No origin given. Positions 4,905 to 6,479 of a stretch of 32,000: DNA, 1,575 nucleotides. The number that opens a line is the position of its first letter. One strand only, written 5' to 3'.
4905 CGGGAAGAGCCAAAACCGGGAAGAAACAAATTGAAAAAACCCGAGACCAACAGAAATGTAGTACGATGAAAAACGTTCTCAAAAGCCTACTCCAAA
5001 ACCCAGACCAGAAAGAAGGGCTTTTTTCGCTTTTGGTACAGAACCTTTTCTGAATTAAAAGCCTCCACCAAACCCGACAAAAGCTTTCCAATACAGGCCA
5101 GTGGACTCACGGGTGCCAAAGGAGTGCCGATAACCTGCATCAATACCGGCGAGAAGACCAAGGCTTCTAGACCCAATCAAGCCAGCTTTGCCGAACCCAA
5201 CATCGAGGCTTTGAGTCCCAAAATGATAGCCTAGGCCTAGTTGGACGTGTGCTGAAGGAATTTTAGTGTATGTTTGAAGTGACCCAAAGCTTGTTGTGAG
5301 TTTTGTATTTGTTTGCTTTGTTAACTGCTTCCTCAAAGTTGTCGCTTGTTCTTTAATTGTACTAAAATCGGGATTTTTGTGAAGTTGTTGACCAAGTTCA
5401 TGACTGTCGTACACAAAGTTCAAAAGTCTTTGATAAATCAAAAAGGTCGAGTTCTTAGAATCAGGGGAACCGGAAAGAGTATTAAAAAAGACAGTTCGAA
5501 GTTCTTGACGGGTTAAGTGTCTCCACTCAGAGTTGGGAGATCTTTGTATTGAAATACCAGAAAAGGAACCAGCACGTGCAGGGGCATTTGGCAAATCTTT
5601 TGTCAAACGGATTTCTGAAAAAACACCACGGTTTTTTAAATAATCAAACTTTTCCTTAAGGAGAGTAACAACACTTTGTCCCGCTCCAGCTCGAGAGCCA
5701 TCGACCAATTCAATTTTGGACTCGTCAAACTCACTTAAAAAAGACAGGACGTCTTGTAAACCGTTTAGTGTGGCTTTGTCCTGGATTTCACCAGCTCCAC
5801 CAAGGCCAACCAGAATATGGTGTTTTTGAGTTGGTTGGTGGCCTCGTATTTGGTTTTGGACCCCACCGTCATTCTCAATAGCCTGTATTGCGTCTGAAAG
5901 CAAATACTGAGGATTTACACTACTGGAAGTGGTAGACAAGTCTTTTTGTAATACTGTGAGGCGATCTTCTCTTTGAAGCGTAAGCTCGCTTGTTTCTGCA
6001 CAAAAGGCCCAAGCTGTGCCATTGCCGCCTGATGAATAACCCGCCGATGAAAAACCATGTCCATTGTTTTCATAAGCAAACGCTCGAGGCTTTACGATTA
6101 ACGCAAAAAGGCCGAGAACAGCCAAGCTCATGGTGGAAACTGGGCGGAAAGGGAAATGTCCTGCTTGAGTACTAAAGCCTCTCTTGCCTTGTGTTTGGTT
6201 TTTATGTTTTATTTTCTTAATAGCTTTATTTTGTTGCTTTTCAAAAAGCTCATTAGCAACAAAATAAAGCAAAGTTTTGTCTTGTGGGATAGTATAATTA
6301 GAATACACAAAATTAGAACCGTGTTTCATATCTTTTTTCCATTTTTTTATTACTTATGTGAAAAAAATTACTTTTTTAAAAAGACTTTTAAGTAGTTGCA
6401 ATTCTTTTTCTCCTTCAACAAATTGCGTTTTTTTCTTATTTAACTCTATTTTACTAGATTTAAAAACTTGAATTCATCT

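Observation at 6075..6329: Family-1 proteins carry a long bipartite leader: ESPR-like motif, then a signal-peptide-like h-region and an AxA site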

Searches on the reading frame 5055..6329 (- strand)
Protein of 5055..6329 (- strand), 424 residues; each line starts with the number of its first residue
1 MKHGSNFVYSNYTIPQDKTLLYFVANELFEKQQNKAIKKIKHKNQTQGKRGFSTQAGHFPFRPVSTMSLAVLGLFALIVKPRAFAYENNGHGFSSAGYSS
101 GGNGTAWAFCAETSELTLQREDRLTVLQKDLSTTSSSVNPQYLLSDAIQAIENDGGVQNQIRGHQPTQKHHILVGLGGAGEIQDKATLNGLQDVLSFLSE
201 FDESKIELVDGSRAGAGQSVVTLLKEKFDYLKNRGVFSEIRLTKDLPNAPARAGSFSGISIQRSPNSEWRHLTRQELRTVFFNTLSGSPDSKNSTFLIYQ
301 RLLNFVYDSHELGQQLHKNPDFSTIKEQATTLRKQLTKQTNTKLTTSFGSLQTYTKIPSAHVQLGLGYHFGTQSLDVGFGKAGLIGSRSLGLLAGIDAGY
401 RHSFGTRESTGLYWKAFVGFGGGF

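Call 4: search_protein_families(library=pfam, proteins=[window:5055-6329:-], max_evalue=10)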
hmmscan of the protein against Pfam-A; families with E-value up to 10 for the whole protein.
window:5055-6329:- (424 aa): 0 families

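Call 12: find_homologous_proteins(query=A2, max_evalue=0.01)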
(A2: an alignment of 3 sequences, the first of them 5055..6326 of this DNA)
Query A2 (3 sequences): 8000 candidates shared short words with the query, none scored E <= 0.01.

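Call 16: list_cluster_members(proteins=[window:5058-6329:-, window:11178-12491:+, window:3651-4586:-, window:14700-16331:+, window:16744-19125:-, window:21503-22603:-, window:26477-27394:+, window:24378-25682:+, window:19538-20401:-, window:3225-3578:-])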
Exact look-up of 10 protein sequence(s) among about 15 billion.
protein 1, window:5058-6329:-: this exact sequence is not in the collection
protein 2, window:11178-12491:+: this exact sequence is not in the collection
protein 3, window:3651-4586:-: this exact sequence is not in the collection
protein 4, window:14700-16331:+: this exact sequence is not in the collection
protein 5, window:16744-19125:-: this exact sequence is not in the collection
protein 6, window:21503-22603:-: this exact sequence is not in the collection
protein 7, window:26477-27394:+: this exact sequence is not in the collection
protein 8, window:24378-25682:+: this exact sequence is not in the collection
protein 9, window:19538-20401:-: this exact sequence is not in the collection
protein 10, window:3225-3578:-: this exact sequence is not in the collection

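Call 21: search_solved_structures(query=A3, max_evalue=10)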
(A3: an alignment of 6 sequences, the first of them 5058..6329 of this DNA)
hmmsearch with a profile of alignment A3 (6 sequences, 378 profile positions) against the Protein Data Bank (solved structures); distinct sequences matched with E-value up to 10: 3.
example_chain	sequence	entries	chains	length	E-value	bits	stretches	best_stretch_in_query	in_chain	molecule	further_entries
3wuh_A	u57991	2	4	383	0.97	12.2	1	24-103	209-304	tRNA N6-adenosine threonylcarbamoyltransferase, mitochondrial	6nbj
4k25_A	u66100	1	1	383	0.98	12.1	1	24-103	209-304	Probable tRNA threonylcarbamoyladenosine biosynthesis protein QRI7, mitochondrial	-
3g87_A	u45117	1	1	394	1.3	11.8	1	152-269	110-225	Malonyl CoA-acyl carrier protein transacylase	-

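Call 22: search_protein_families(library=ncbifam, proteins=[window:5058-6329:-], max_evalue=10)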
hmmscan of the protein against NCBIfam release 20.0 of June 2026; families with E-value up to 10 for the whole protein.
window:5058-6329:- (424 aa): 0 families

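Call 25: search_protein_representatives(alignment_id=A3)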
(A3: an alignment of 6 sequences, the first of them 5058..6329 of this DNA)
Query: 6 sequences, 378 profile positions. Proteins with E-value up to 0.001 (for the whole library): 27; up to 1e-10: 11; up to 1e-30: 1. The best 27 are listed.
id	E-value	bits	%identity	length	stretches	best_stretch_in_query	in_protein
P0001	8.0e-41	157.3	-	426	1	36-377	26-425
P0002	5.7e-30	121.6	-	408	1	4-378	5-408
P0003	8.6e-28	114.4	-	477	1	78-376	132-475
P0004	3.8e-22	95.8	-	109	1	286-377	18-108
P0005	6.4e-18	81.9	-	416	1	123-378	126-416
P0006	1.7e-16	77.2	-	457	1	121-378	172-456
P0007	6.2e-16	75.4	-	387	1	142-378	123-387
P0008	1.5e-15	74.1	-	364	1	125-378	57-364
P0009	1.8e-13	67.3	-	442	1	126-377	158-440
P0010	9.3e-11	58.4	-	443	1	50-377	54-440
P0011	1.0e-10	58.2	-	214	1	230-377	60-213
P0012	2.4e-10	57.0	-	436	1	294-376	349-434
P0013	3.0e-10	56.7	-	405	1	192-377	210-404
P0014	2.7e-09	53.6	-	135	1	291-378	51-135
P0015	6.7e-09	52.2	-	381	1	116-377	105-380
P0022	2.8e-06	43.6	-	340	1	88-378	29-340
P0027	8.5e-04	35.4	-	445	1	131-377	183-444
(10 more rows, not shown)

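Call 27: list_cluster_members(proteins=[P0001, P0002, P0003, P0005, P0006, P0007, P0009, P0010, P0012, P0027])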
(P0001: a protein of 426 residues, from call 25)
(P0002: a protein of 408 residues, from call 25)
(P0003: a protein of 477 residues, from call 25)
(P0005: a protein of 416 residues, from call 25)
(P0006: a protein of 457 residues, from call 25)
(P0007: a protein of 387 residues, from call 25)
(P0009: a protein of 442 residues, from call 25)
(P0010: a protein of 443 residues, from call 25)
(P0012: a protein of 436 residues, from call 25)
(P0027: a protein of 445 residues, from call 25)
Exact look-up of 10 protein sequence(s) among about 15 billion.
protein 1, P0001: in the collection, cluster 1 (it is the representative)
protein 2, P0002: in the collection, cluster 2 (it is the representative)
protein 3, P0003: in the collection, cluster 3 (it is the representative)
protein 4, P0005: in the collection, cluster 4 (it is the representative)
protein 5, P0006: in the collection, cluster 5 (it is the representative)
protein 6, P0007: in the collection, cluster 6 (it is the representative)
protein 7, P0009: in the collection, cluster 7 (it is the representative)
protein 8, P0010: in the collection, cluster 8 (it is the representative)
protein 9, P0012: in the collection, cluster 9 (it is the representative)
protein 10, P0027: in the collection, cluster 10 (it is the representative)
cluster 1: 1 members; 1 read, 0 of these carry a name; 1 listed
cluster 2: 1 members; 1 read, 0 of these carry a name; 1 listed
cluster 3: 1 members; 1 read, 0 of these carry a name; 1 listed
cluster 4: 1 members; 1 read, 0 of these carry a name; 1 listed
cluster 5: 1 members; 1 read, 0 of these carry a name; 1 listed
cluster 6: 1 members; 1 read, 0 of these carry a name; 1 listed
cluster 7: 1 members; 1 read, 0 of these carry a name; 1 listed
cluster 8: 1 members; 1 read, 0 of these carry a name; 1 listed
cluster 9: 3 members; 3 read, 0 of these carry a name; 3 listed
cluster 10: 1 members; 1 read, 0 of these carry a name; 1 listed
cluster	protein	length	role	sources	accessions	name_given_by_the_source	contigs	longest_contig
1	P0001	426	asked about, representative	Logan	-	-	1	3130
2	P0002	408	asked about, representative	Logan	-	-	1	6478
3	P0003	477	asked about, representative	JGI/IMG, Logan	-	-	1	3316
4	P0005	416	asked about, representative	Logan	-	-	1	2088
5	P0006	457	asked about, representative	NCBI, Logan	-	-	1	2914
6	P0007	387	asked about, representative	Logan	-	-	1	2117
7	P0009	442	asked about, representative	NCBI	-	-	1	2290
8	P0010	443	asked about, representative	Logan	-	-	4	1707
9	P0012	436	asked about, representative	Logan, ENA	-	-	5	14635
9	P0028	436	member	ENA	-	-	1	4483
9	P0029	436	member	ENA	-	-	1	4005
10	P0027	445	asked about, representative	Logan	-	-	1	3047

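Call 28: find_encoding_contigs(protein=P0012, flank=10000, max_places=4)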
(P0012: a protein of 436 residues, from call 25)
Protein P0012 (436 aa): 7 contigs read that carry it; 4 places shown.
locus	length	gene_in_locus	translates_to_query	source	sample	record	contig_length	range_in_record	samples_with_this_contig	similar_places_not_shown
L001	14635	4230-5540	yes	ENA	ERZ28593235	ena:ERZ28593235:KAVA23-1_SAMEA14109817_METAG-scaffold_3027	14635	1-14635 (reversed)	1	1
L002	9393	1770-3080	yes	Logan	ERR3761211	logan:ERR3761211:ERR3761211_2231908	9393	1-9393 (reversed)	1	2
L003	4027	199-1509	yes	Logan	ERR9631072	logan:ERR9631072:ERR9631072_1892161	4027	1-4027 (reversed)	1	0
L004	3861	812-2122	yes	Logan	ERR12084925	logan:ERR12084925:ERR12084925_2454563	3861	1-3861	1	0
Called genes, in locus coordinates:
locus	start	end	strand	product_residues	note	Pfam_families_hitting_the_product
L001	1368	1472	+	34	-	PF05151:PsbM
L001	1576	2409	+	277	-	PF03161:LAGLIDADG_2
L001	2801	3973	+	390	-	-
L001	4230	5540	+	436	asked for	-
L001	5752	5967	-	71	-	-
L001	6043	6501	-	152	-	-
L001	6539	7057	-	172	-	-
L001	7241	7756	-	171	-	-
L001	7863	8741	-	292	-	-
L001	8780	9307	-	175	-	-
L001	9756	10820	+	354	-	-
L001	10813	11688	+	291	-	-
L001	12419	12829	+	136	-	-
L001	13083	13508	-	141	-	-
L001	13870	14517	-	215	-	PF01712:dNK, PF02223:Thymidylate_kin (weak), PF13671:AAA_33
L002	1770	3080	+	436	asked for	-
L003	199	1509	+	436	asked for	-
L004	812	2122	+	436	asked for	-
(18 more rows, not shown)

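Call 29: find_encoding_contigs(protein=P0002, flank=10000, max_places=3)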
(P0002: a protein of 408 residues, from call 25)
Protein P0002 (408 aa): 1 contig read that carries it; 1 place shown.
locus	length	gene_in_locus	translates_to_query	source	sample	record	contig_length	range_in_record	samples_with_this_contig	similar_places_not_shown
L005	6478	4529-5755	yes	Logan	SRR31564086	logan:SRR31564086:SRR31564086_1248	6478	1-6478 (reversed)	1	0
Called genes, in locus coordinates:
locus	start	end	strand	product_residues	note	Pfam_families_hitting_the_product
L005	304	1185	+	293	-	-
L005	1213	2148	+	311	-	-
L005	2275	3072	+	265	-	-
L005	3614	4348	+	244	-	-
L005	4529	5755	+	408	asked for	-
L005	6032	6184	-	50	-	-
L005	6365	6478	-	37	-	?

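Call 30: find_encoding_contigs(protein=P0009, flank=10000, max_places=3)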
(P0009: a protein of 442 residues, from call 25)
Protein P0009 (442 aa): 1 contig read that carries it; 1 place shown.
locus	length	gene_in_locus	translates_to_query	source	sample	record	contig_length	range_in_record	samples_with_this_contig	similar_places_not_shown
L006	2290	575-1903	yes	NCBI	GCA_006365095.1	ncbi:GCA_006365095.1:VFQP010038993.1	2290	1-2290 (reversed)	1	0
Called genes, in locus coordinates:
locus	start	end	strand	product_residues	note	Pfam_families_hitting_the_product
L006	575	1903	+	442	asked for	-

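Call 31: find_encoding_contigs(protein=P0001, flank=10000, max_places=3)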
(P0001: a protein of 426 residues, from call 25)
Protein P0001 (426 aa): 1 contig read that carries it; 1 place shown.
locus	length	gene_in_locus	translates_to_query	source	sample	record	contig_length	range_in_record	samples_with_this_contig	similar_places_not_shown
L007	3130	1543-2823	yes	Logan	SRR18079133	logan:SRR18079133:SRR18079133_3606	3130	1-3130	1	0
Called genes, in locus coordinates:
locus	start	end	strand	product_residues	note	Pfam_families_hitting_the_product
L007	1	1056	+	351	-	?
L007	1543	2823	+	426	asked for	-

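Call 36: search_protein_families(library=pfam, alignment_id=A4, max_evalue=1)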
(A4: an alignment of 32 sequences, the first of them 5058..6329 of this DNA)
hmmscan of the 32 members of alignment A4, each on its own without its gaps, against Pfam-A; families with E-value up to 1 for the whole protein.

A. member 1, window:5058-6329:- (424 aa): 0 families

B. families by the number of members that match (of 32 scanned): 41 families (the first 25 are shown)
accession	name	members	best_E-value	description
PF24611.2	Spectrin_Anc-1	2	0.091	Nuclear anchorage protein 1, spectrin-like repeat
PF01105.29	EMP24_GP25L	1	0.0015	emp24/gp25L/p24 family/GOLD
PF12330.14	Haspin_kinase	1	0.0034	Haspin like kinase domain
PF23229.2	DUF7067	1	0.03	Alpha-glucan water dikinase, DUF7067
PF01335.27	DED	1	0.035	Death effector domain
PF15271.11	BBP1_N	1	0.049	Spindle pole body component BBP1, Mps2-binding protein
PF24079.1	UBR4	1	0.056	E3 ubiquitin-protein ligase UBR4-like domain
PF06587.16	DUF1137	1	0.057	Protein of unknown function (DUF1137)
PF14500.11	MMS19_N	1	0.06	Dos2-interacting transcription regulator of RNA-Pol-II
PF12693.12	GspL_C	1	0.063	GspL periplasmic domain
PF20696.2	UbiD_C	1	0.063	3-octaprenyl-4-hydroxybenzoate carboxy-lyase C-terminal domain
PF04136.21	COG3_N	1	0.064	Conserved oligomeric Golgi complex subunit 3, N-terminal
PF05427.16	FIBP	1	0.066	Acidic fibroblast growth factor binding (FIBP)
PF18595.6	Nuf2_DHR10-like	1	0.068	Nuf2, DHR10-like domain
PF09278.17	MerR-DNA-bind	1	0.071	MerR, DNA binding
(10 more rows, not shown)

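Call 39: predict_structure(alignment_id=A4)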
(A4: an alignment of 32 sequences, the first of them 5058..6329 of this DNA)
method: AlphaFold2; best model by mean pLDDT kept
length: 424 residues; sequences in the alignment: 32
mean_pLDDT: 71.3   pTM: 0.46
mean pLDDT of the five models: 71.3, 70.6, 69.9, 69.8, 68.7
residues with pLDDT >= 90: 167; 70-90: 79; 50-70: 46; < 50: 132
segments of 3 or more residues with pLDDT < 50: 1-23, 46-139, 141-143, 153-164
pLDDT, mean of each block of 10 residues (from residue 1): 34 39 53 71 51 36 40 40 35 31 30 33 38 42 50 47 59 96 67 84 90 93 95 95 91 91 91 97 95 95 92 88 88 78 81 95 96 95 94 97 78 95 95
secondary structure, 60 per line:
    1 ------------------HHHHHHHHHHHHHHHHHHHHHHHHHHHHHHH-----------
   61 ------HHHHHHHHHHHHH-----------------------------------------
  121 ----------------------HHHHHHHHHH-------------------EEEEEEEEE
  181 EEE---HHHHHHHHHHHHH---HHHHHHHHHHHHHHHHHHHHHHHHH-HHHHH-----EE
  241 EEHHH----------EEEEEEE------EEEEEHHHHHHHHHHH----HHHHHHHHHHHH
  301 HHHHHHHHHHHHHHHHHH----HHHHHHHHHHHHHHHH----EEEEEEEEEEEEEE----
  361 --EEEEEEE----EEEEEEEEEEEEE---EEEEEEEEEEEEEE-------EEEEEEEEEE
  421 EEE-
elements in order: H19-49 H67-79 H143-152 E172-183 H187-199 H203-227 H229-233 E239-242 E256-262 E269-273 H274-284 H289-318 H323-338 E343-356 E363-369 E374-386 E390-403 E411-423

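Call 42: fold_search(model_id=the predicted structure, library=pdb)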
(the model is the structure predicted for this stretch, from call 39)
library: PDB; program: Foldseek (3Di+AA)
matches with E <= 10: 328; with E <= 0.001: 0
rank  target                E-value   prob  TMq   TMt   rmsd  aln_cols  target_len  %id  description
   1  8h1s_A                2.1e-01  0.15  0.08  0.05  10.7        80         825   11  Crystal structure of apo-LptDE complex (released 2023-10-11)
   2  1m6k_A                2.2e-01  0.47  0.08  0.11   5.5        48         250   21  Structure of the OXA-1 class D beta-lactamase (released 2003-01-14)
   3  3isg_A                3.6e-01  0.38  0.08  0.12   5.5        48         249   21  Structure of the class D beta-lactamase OXA-1 in complex with doripenem (released 2009-12-01)
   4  2r4l_C                4.2e-01  0.13  0.10  0.10  10.7       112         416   12  Crystal structure of the long-chain fatty acid transporter FadL mutant P34A (released 2008-09-16)
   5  8h1r_A                4.2e-01  0.10  0.07  0.05  10.8        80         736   12  Crystal structure of LptDE-YifL complex (released 2023-10-25)
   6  9sh0                  4.5e-01  0.04  0.11  0.05  21.7       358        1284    7  Mouse otoferlin (216-1931) in the lipid-free, Ca2+-free state ("loose" conformation) (released 2025-11-05)
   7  1qd6_C                6.0e-01  0.12  0.09  0.13   8.8        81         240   14  OUTER MEMBRANE PHOSPHOLIPASE A FROM ESCHERICHIA COLI (released 1999-10-25)
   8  9rpr_A                7.6e-01  0.10  0.08  0.06  10.3        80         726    6  Cryo-EM structure of LptDEM complex containing Shigella flexneri LptE and endogenous E. coli LptD and LptM (released 2025-12-10)
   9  9q8n_A                7.6e-01  0.08  0.08  0.06  10.0        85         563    7  Cryo-EM structure of Shigella flexneri LptDE bound by a Bicyclic peptide molecule (Compound 16) (released 2025-10-15)
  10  9rps_A                7.6e-01  0.07  0.08  0.05  10.1        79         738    9  Cryo-EM structure of Shigella flexneri LptDE in complex with RTP45 superinfection exclusion protein from RTP bacteriop (released 2025-12-10)
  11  2fa1_A                7.6e-01  0.06  0.08  0.15   8.6       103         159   10  Crystal structure of PhnF C-terminal domain (released 2006-01-10)
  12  9irq_A                7.6e-01  0.02  0.05  0.04  15.8       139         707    5  Alginate lyase (Microbulbifer sp. ALW1) (released 2025-01-22)
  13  5ixm_G                8.1e-01  0.11  0.08  0.07   9.3        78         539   12  The LPS Transporter LptDE from Yersinia pestis, core complex (released 2016-05-18)
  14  9hiv_F                9.1e-01  0.06  0.08  0.08  10.2        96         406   17  BamADG components of the Bacteroides thetaiotaomicron BAM machinery (released 2025-08-27)
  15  8h1s_C                9.6e-01  0.08  0.08  0.05  10.6        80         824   11  Crystal structure of apo-LptDE complex (released 2023-10-11)
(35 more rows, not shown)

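Call 73: fold_search(model_id=the predicted structure, library=viral)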
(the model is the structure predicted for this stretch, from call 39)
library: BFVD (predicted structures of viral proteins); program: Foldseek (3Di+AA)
matches with E <= 10: 119; with E <= 0.001: 0
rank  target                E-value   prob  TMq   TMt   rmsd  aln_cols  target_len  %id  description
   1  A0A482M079            1.3e-01  0.15  0.08  0.11  25.8       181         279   12  Matrix protein [Bole Tick Virus 2]
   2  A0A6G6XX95            2.6e-01  0.25  0.12  0.24   6.3        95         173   13  (no name in the UniProt tables at hand)
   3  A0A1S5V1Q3            2.9e-01  0.04  0.09  0.07  28.6       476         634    8  (no name in the UniProt tables at hand)
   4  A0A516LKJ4            3.3e-01  0.09  0.11  0.13  16.8       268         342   10  (no name in the UniProt tables at hand)
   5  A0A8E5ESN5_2          3.3e-01  0.08  0.10  0.06  35.7       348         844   10  Protein ORF131 [Anguillid herpesvirus 1]
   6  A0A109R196            3.5e-01  0.05  0.08  0.07  30.6       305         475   10  Capsid triplex subunit 1 [Human herpesvirus 1]
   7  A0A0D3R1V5            4.7e-01  0.07  0.06  0.10  24.3       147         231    7  Matrix [Marco virus]
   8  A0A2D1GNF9            4.7e-01  0.04  0.05  0.09  30.0        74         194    4  (no name in the UniProt tables at hand)
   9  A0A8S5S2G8            5.9e-01  0.16  0.10  0.08  10.2        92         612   11  Phosphate-selective porin O and P [Siphoviridae sp. ctBLh2]
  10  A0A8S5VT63            7.5e-01  0.01  0.06  0.07  29.5       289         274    9  (no name in the UniProt tables at hand)
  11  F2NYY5                8.0e-01  0.11  0.09  0.25   9.8        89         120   13  Complete DpAV4 genome [Diadromus pulchellus ascovirus 4a]
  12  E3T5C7                8.4e-01  0.02  0.07  0.08  24.2       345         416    8  Putative transposase [Cafeteria roenbergensis virus (strain BV-PW1)]
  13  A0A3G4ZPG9            9.5e-01  0.08  0.11  0.22   6.1        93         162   13  Uncharacterized protein [Barrevirus sp.]
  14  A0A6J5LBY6            1.1e+00  0.10  0.12  0.22   7.7        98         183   12  Outer membrane protein beta-barrel [uncultured Caudovirales phage]
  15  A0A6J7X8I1            1.1e+00  0.03  0.10  0.09  24.8       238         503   14  Uncharacterized protein [uncultured Caudovirales phage]
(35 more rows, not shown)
